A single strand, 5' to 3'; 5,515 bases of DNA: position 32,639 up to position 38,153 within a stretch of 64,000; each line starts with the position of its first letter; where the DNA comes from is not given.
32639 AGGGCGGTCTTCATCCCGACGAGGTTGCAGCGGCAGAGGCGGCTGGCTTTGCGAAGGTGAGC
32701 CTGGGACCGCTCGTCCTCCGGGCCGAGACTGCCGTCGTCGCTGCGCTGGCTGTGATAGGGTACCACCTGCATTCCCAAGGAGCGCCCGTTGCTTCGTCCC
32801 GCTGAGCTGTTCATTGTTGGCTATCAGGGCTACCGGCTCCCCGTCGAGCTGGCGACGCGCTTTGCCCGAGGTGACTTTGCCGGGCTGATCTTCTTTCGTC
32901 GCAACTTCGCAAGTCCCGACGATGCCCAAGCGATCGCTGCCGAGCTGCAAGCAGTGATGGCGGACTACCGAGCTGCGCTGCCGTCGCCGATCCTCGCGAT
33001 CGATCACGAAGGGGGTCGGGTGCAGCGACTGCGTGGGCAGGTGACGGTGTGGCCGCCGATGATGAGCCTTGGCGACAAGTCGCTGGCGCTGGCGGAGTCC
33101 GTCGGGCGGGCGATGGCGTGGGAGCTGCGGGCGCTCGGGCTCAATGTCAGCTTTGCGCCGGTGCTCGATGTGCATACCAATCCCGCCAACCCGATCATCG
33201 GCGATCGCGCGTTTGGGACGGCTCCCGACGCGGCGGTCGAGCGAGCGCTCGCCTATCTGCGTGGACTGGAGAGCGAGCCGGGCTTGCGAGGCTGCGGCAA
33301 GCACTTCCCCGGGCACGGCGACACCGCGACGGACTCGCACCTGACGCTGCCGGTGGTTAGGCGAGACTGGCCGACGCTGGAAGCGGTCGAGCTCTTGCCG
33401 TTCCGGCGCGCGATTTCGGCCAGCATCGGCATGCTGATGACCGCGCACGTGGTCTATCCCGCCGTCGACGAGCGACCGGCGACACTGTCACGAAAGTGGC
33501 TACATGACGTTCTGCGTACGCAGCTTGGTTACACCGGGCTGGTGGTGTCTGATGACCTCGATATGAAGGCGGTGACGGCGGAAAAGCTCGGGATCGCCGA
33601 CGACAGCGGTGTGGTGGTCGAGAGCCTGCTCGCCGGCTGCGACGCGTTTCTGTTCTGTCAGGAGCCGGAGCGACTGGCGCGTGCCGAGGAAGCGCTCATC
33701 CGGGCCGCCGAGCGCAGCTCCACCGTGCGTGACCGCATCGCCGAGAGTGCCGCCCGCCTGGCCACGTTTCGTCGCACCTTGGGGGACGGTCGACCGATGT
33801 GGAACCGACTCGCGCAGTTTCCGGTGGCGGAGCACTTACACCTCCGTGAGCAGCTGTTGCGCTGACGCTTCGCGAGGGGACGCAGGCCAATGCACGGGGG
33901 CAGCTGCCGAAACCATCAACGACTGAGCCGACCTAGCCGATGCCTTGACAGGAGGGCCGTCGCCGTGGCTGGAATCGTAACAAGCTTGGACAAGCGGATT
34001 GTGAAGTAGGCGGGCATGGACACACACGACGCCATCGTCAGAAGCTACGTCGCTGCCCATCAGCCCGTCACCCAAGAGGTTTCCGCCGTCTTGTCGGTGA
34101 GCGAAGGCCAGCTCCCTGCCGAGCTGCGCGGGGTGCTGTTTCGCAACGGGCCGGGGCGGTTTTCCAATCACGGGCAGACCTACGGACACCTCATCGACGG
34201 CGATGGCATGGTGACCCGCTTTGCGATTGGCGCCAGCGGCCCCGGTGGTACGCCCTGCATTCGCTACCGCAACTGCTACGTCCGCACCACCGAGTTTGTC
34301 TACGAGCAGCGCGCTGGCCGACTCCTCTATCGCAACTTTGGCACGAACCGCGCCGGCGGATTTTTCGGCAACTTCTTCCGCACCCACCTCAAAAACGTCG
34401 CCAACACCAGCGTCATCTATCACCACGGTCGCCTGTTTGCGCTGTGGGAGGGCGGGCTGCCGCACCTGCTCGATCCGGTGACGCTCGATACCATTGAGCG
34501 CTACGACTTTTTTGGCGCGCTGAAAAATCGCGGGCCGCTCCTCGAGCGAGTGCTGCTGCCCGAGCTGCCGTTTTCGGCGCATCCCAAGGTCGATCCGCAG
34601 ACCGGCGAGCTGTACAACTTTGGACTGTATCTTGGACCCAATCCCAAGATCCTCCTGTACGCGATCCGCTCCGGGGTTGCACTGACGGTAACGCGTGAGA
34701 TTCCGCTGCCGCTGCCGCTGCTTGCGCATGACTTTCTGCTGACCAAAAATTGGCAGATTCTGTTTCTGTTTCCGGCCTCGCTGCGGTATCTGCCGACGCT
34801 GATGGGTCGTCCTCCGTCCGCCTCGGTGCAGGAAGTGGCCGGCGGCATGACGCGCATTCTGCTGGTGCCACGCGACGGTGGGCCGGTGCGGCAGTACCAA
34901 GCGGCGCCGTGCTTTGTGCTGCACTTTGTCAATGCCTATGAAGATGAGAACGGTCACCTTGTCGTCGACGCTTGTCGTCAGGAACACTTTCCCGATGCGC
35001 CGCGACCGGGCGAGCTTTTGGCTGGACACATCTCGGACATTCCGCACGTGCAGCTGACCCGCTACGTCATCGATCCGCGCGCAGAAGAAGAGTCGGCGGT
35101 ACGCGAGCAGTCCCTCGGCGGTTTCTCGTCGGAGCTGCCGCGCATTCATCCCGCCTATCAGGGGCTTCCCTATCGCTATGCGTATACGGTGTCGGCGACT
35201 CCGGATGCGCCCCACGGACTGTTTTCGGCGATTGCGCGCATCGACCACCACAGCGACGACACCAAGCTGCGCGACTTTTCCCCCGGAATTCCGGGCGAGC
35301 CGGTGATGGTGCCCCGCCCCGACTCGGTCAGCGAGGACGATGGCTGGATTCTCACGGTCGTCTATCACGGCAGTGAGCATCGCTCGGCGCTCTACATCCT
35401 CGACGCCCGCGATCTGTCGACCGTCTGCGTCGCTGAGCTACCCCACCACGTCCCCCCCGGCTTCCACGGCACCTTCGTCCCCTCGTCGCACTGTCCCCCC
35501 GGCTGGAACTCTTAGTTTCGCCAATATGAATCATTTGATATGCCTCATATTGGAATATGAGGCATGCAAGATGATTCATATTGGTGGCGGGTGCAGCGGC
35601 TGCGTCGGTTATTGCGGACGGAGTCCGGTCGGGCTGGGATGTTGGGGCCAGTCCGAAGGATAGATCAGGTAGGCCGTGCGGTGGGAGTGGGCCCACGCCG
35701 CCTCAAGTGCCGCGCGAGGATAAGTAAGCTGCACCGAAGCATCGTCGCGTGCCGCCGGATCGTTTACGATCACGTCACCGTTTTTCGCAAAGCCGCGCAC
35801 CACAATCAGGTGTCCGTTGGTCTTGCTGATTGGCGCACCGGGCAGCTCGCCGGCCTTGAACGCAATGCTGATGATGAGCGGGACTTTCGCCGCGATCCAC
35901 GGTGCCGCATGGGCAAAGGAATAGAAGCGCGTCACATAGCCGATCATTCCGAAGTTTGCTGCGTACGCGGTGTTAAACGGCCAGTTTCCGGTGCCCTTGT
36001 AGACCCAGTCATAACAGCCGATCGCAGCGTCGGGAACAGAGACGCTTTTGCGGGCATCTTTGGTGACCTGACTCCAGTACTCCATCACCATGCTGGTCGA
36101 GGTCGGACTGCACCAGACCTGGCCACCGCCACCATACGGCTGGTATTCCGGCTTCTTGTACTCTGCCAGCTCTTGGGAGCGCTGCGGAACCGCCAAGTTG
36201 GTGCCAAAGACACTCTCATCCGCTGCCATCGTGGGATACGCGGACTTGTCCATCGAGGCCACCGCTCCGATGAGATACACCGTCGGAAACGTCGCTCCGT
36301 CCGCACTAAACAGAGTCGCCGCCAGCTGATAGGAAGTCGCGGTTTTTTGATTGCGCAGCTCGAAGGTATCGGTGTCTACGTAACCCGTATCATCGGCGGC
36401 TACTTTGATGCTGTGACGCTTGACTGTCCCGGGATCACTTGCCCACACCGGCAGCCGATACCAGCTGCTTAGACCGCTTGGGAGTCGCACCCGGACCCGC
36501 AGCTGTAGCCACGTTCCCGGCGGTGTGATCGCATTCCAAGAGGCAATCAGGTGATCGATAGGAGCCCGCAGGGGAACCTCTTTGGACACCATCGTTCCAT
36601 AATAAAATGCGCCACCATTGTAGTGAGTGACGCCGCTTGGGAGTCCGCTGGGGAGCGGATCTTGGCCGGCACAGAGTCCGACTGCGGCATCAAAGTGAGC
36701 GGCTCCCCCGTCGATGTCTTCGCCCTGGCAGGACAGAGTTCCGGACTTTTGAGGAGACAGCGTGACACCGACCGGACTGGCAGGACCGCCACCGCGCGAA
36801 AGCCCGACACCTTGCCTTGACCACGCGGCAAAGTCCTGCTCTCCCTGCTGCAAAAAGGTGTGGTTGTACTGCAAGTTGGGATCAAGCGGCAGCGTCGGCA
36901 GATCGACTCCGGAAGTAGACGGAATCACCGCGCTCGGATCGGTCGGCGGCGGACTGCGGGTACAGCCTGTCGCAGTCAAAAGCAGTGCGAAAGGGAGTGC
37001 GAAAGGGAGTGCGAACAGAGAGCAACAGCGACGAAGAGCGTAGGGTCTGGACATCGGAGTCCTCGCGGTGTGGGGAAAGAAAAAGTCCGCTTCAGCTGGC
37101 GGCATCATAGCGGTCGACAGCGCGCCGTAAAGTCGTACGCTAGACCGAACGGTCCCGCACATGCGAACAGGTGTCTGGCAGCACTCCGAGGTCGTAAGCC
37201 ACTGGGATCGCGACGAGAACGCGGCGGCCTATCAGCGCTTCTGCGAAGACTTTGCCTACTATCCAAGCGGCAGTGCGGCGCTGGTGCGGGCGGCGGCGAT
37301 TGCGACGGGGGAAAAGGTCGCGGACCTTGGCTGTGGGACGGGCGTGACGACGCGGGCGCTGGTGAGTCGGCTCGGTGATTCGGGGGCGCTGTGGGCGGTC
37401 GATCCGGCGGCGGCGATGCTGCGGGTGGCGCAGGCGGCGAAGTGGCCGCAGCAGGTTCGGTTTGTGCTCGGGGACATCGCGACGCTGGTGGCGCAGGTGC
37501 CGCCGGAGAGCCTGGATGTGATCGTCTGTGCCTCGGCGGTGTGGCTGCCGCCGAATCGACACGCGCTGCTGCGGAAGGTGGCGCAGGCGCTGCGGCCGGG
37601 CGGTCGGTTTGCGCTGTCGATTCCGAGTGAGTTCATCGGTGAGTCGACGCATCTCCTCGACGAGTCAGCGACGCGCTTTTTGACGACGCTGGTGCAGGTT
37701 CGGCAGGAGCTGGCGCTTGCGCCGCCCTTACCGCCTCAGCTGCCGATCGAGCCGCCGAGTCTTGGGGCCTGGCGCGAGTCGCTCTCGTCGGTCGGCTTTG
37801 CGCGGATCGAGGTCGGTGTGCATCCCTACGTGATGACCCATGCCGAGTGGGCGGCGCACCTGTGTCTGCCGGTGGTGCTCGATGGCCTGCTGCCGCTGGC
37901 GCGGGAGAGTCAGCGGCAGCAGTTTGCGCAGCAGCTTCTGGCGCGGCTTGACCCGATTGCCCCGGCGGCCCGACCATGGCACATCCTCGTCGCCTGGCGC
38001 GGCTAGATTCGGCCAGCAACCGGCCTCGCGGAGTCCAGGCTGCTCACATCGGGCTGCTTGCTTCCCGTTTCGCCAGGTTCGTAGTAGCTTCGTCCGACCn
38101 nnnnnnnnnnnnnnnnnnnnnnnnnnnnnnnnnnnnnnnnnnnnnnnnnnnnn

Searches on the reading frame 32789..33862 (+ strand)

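Call 9: search_protein_families(library=pfam, proteins=[window:32789-33862:+], max_evalue=0.001)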
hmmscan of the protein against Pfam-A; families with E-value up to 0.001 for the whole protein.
window:32789-33862:+ (358 aa): 1 family
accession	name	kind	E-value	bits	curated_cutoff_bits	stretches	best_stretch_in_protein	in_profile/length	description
PF00933.27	Glyco_hydro_3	-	6.6e-74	249.6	27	1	24-326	23-315/316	Glycosyl hydrolase family 3 N terminal domain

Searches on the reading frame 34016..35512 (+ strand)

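Call 9: search_protein_families(library=pfam, proteins=[window:34016-35512:+], max_evalue=0.001)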
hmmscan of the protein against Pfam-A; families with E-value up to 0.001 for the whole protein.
window:34016-35512:+ (499 aa): 1 family
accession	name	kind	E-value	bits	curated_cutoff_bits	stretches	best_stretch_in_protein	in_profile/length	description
PF03055.21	RPE65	-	6.5e-127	424.9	27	1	16-489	2-469/469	Retinal pigment epithelial membrane protein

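Call 10: search_protein_families(library=ncbifam, proteins=[window:34016-35512:+], max_evalue=0.001)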
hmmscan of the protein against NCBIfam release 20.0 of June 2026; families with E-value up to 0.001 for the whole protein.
window:34016-35512:+ (499 aa): 3 families
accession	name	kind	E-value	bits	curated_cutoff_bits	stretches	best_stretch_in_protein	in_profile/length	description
NF052295.1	CarotCleavDioxg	equivalog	5.9e-55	186.7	675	1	14-489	29-466/467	8'-apo-carotenoid 13,14-cleaving dioxygenase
NF053780.1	LigStilDioxNov2Alpha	equivalog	2.6e-49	167.9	650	1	10-491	7-479/482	lignostilbene-alpha,beta-dioxygenase NOV2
NF053778.1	LigStilDioxAlpha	equivalog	1.8e-47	162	800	1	17-488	16-479/480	lignostilbene-alpha,beta-dioxygenase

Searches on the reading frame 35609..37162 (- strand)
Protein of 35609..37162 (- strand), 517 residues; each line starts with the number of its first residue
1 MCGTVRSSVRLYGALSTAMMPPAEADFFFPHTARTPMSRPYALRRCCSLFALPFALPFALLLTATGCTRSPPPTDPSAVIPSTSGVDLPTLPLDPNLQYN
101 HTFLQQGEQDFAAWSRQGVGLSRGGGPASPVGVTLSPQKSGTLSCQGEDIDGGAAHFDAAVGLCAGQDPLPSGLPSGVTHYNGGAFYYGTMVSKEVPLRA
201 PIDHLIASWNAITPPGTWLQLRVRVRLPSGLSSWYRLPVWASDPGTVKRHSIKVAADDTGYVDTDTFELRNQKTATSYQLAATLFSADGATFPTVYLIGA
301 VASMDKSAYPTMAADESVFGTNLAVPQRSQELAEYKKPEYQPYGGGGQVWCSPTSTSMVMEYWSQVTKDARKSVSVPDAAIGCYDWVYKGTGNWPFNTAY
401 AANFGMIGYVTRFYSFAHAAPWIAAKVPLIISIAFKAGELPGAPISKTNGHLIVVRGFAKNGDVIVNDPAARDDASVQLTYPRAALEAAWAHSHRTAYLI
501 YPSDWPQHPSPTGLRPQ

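Call 9: search_protein_families(library=pfam, proteins=[window:35609-37162:-], max_evalue=0.001)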
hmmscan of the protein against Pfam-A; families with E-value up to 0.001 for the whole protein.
window:35609-37162:- (517 aa): 2 families
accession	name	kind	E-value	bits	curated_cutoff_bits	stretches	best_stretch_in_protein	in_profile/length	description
PF13529.12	Peptidase_C39_2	-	8.1e-19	69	24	1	326-470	4-143/143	Peptidase_C39 like family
PF12385.14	Peptidase_C70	-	3.1e-05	24.4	19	1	349-475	18-129/141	Papain-like cysteine protease AvrRpt2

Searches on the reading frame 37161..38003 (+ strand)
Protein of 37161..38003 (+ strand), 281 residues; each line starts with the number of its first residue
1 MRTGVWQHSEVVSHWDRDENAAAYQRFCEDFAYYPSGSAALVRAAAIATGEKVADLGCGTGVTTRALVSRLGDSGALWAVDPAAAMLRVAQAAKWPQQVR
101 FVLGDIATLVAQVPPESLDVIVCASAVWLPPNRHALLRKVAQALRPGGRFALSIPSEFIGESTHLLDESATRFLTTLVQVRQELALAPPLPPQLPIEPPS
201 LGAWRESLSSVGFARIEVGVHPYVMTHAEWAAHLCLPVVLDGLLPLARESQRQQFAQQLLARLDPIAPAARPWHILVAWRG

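Call 9: search_protein_families(library=pfam, proteins=[window:37161-38003:+], max_evalue=0.001)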
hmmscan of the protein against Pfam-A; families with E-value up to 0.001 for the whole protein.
window:37161-38003:+ (281 aa): 9 families
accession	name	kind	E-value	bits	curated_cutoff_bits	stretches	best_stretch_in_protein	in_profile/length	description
PF13649.12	Methyltransf_25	-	1.8e-17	64.2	27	1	53-148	1-97/97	Methyltransferase domain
PF08241.18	Methyltransf_11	-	3.9e-16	59.9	21.2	1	55-151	2-94/95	Methyltransferase domain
PF13847.12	Methyltransf_31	-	3.5e-14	53.2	27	1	50-159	4-119/145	Methyltransferase domain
PF08242.18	Methyltransf_12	-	1.1e-12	48.9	30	1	55-150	2-98/98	Methyltransferase domain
PF13489.12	Methyltransf_23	-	9e-09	35.7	27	1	42-168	14-131/164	Methyltransferase domain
PF01209.24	Ubie_methyltran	-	5.1e-07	29.7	20.1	1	43-151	41-150/233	ubiE/COQ5 methyltransferase family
PF05175.20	MTS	-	1.2e-06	28.7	23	1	36-152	18-138/170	Methyltransferase small domain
PF13578.12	Methyltransf_24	-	0.00021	22.6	26.3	1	56-148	3-98/105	Methyltransferase domain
PF01728.25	FtsJ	-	0.00072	20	24.1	0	47-124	19-98/181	FtsJ-like methyltransferase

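Call 10: search_protein_families(library=ncbifam, proteins=[window:37161-38003:+], max_evalue=0.001)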
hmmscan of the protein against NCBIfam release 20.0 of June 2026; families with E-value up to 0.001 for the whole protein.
window:37161-38003:+ (281 aa): 32 families (the best 25 are shown)
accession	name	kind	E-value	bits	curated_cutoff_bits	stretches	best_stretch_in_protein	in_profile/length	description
NF008823.0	PRK11873.1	subfamily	3e-15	56.4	263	1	44-153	72-182/272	arsenite methyltransferase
TIGR02072.1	BioC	equivalog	7.4e-15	55.4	184.95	1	51-155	36-135/244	malonyl-ACP O-methyltransferase BioC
NF045667.1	MTase_DVU1556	equivalog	1.6e-14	53.9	155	1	41-153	14-120/213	DVU_1556 family methyltransferase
NF010703.0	PRK14103.1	equivalog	3.8e-14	52.7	320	1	44-173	24-147/256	trans-aconitate 2-methyltransferase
NF002463.0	PRK01683.1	equivalog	7.1e-14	52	297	1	19-170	4-146/258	trans-aconitate 2-methyltransferase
NF043040.1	corrin_prot_MT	hypoth_equivalog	1.4e-11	44.3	180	1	44-152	36-147/216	corrinoid protein-associated methyltransferase CpaM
NF041536.1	ArsM_DUF2284_UU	exception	1.8e-11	43.1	575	1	45-152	72-180/459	arsenite methyltransferase/DUF2284 domain selenoprotein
NF041537.1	ArsM_AhpD_UU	exception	2.5e-11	43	510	1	45-152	72-180/345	arsenite methyltransferase/AhpD domain selenoprotein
NF047649.1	MTase_UXPK_star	exception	5.6e-10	38.7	460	1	46-152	74-181/283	methyltransferase/UXPK-star double selenoprotein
NF001244.0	PRK00216.1-5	equivalog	6.7e-09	35.4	216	1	42-176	41-174/236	bifunctional demethylmenaquinone methyltransferase/2-methoxy-6-polyprenyl-1,4-benzoquinol methylase UbiE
NF041820.1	daptide_MTase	equivalog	7.5e-08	32.1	175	1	39-155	26-145/243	daptide-type RiPP biosynthesis methyltransferase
TIGR01983.1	UbiG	equivalog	1.2e-07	31.3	102.95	1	49-153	49-152/228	bifunctional 2-polyprenyl-6-hydroxyphenol methylase/3-demethylubiquinol 3-O-methyltransferase UbiG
TIGR01934.1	MenG_MenH_UbiE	subfamily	2.9e-07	30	158.35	1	41-152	31-141/223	ubiquinone/menaquinone biosynthesis methyltransferase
NF001240.0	PRK00216.1-1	equivalog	3e-07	29.8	378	1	42-151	56-167/251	bifunctional demethylmenaquinone methyltransferase/2-methoxy-6-polyprenyl-1,4-benzoquinol methylase UbiE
NF011995.0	PRK15451.1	equivalog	1.7e-06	27.7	285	1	47-154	54-164/247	carboxy-S-adenosyl-L-methionine synthase CmoA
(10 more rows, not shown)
